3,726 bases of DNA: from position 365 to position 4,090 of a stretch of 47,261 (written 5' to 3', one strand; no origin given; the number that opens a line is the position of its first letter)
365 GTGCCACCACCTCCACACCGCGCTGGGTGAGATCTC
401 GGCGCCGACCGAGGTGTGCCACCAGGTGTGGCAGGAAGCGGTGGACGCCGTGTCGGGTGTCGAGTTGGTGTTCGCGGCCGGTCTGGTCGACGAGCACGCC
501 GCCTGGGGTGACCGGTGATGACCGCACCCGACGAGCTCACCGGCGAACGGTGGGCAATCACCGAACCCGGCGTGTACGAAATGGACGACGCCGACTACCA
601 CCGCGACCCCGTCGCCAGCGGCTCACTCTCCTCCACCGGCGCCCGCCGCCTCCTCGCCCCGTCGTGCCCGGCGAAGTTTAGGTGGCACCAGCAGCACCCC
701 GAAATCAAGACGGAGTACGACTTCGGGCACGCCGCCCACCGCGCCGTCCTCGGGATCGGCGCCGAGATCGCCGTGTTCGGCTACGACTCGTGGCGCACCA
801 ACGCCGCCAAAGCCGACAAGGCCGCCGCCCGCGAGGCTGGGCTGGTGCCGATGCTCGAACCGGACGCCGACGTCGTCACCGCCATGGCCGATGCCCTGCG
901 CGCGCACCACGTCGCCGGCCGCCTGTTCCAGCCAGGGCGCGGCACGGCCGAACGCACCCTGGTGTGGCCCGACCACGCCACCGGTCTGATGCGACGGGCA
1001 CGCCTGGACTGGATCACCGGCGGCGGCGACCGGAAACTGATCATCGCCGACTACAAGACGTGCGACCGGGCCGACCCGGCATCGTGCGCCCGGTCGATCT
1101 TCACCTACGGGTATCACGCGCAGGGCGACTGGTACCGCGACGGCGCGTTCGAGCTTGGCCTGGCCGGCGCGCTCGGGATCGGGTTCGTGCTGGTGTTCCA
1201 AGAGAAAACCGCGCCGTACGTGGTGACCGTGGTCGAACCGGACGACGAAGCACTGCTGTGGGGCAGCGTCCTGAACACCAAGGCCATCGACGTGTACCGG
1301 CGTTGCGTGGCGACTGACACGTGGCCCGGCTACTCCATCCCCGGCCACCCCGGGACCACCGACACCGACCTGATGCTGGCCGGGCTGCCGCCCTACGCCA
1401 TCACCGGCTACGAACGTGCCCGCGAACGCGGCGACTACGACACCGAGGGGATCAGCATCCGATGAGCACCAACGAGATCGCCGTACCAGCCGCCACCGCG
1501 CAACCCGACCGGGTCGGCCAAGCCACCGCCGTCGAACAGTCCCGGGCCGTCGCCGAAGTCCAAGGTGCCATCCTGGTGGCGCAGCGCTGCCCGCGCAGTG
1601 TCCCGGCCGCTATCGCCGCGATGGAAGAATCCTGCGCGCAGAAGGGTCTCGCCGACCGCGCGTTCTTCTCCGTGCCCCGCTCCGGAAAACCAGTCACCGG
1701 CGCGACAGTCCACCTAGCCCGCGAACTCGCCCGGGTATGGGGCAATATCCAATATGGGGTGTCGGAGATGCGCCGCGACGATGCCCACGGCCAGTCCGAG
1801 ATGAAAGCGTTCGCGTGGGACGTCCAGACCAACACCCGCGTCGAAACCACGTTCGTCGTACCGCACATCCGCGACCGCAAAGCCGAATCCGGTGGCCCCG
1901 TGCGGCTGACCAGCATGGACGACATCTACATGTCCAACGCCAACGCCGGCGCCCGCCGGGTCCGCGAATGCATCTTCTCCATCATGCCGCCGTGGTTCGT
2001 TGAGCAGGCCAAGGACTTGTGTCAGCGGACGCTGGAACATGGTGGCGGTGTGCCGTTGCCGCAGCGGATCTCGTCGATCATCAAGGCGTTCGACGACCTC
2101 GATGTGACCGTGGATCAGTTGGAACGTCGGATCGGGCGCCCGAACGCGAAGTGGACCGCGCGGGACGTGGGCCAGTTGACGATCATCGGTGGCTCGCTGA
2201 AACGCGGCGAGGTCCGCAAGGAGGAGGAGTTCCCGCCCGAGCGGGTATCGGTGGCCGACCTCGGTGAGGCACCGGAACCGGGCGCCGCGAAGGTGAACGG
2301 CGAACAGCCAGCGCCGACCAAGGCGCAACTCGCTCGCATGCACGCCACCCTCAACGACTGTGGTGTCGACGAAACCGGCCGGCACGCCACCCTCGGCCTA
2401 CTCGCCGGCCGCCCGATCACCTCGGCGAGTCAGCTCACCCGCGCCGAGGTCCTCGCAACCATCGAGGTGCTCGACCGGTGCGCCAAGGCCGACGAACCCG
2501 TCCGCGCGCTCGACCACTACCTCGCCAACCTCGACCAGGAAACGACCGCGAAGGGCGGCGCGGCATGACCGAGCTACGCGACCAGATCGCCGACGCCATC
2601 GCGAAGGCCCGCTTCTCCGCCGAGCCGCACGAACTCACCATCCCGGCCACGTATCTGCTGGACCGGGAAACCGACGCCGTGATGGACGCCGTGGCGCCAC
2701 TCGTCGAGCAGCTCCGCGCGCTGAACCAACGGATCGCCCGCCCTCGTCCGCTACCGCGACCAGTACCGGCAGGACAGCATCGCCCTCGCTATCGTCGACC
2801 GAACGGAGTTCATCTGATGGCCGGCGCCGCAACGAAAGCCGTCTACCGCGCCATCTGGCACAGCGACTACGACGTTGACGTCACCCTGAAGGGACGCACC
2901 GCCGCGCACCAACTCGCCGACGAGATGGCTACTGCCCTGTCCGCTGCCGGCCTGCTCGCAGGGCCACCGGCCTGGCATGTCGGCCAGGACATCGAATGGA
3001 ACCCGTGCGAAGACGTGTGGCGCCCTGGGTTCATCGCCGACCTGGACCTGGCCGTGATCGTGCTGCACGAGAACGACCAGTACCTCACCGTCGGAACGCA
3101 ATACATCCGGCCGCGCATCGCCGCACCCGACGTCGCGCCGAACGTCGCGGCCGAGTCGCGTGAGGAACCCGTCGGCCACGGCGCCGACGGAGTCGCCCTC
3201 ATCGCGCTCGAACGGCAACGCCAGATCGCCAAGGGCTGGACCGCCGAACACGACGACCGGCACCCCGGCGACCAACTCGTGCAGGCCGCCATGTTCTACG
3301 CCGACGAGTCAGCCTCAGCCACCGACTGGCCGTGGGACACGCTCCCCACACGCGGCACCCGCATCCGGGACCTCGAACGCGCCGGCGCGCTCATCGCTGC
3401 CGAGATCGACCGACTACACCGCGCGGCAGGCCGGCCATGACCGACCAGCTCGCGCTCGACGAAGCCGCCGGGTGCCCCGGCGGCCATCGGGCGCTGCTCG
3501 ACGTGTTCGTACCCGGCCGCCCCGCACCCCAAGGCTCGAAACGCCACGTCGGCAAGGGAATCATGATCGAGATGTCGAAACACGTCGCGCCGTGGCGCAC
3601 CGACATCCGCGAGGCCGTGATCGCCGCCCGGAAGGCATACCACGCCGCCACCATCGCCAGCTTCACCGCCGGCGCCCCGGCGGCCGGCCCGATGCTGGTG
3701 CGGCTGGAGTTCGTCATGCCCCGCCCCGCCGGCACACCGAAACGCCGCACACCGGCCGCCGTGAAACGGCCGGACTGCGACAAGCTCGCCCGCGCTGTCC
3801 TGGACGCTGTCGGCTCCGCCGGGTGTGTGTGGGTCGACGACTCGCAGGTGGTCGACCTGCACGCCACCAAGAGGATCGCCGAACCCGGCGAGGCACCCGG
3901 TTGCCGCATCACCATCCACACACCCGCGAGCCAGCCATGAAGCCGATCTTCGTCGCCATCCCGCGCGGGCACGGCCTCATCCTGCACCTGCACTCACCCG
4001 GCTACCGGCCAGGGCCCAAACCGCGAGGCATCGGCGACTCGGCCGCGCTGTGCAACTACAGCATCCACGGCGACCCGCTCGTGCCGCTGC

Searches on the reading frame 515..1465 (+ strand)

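Call 8: search_protein_families(library=pfam, max_evalue=0.01, proteins=[window:515-1465:+])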
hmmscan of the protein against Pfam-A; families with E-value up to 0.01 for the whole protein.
window:515-1465:+ (316 aa): 2 families
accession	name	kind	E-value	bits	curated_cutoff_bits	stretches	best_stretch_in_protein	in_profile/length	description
PF12684.13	DUF3799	-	4.1e-11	43.5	26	1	113-274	67-224/233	PDDEXK-like domain of unknown function (DUF3799)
PF12705.13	PDDEXK_1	-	0.0078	16.6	22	0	50-252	12-216/247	PD-(D/E)XK nuclease superfamily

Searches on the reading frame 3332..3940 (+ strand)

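Call 8: search_protein_families(library=pfam, max_evalue=0.01, proteins=[window:3332-3940:+])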
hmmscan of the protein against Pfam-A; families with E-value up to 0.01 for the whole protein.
window:3332-3940:+ (202 aa): 1 family
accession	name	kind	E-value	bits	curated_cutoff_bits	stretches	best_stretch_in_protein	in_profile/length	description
PF05866.16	RusA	-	1.6e-13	51.8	22.8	1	61-195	1-123/124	Endodeoxyribonuclease RusA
